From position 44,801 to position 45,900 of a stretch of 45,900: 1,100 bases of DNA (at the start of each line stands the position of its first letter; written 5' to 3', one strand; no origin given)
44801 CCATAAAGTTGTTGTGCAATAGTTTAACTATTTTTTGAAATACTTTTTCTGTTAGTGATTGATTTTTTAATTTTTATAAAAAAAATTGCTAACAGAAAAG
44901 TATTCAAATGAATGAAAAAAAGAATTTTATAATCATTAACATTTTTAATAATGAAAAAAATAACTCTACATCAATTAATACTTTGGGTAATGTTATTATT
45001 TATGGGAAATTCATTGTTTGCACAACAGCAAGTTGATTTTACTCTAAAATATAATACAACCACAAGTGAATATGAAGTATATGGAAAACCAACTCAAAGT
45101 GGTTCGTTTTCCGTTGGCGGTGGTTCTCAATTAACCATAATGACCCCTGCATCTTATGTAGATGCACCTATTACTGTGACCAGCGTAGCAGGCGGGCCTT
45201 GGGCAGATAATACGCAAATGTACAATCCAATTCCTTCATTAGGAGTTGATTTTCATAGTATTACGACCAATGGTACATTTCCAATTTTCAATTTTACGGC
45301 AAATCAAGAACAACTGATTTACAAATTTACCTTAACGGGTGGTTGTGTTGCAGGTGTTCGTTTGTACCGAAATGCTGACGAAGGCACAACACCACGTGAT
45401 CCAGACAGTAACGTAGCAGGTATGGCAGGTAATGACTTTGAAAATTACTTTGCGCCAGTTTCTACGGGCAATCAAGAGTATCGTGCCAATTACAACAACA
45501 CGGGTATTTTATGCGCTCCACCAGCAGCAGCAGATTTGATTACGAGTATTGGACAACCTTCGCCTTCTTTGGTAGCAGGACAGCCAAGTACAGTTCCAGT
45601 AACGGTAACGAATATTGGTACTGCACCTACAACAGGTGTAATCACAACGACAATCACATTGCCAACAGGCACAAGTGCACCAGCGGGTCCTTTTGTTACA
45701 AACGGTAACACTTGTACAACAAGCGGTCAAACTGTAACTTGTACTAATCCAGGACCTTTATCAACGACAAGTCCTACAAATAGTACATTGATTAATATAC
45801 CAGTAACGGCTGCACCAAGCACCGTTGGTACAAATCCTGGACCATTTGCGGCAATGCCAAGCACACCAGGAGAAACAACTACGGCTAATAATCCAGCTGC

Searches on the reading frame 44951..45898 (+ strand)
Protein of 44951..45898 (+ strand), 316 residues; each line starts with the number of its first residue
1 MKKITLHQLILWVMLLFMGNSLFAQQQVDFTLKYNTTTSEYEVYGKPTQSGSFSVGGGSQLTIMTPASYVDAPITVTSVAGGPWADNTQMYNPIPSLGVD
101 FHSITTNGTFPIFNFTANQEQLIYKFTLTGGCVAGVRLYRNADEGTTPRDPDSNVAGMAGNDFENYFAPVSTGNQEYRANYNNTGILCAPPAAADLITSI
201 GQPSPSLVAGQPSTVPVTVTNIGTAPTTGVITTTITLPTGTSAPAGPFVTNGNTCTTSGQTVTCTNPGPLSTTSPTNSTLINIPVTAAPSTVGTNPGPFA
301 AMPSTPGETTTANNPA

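Call 7: search_protein_families(library=pfam, proteins=[window:44951-45898:+], max_evalue=1)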
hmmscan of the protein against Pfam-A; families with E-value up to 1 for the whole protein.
window:44951-45898:+ (316 aa): 1 family
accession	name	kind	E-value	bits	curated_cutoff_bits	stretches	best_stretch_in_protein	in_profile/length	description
PF07705.17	CARDB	-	0.022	15.4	22.7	1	194-232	2-40/101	CARDB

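Call 8: search_protein_families(library=ncbifam, proteins=[window:44951-45898:+], max_evalue=1)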
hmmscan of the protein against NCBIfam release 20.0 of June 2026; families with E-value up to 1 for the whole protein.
window:44951-45898:+ (316 aa): 1 family
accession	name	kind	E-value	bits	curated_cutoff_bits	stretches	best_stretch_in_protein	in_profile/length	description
NF041928.1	choice_anch_W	domain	0.093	12.3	45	1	25-78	83-136/196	choice-of-anchor W domain-containing protein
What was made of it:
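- On TANFOR / choice-of-anchor N-terminal domains (NCBIfam): The only trace is choice_anch_W at E 0.093 and 12.3 bits, against a cut-off of 45 (call 8).
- Closest known: N-terminal family-defining domains of large Bacteroidota proteins. Different: The only trace is choice_anch_W at E 0.093 and 12 bits, against a cut-off of 45, on the right-edge copy (call 8).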
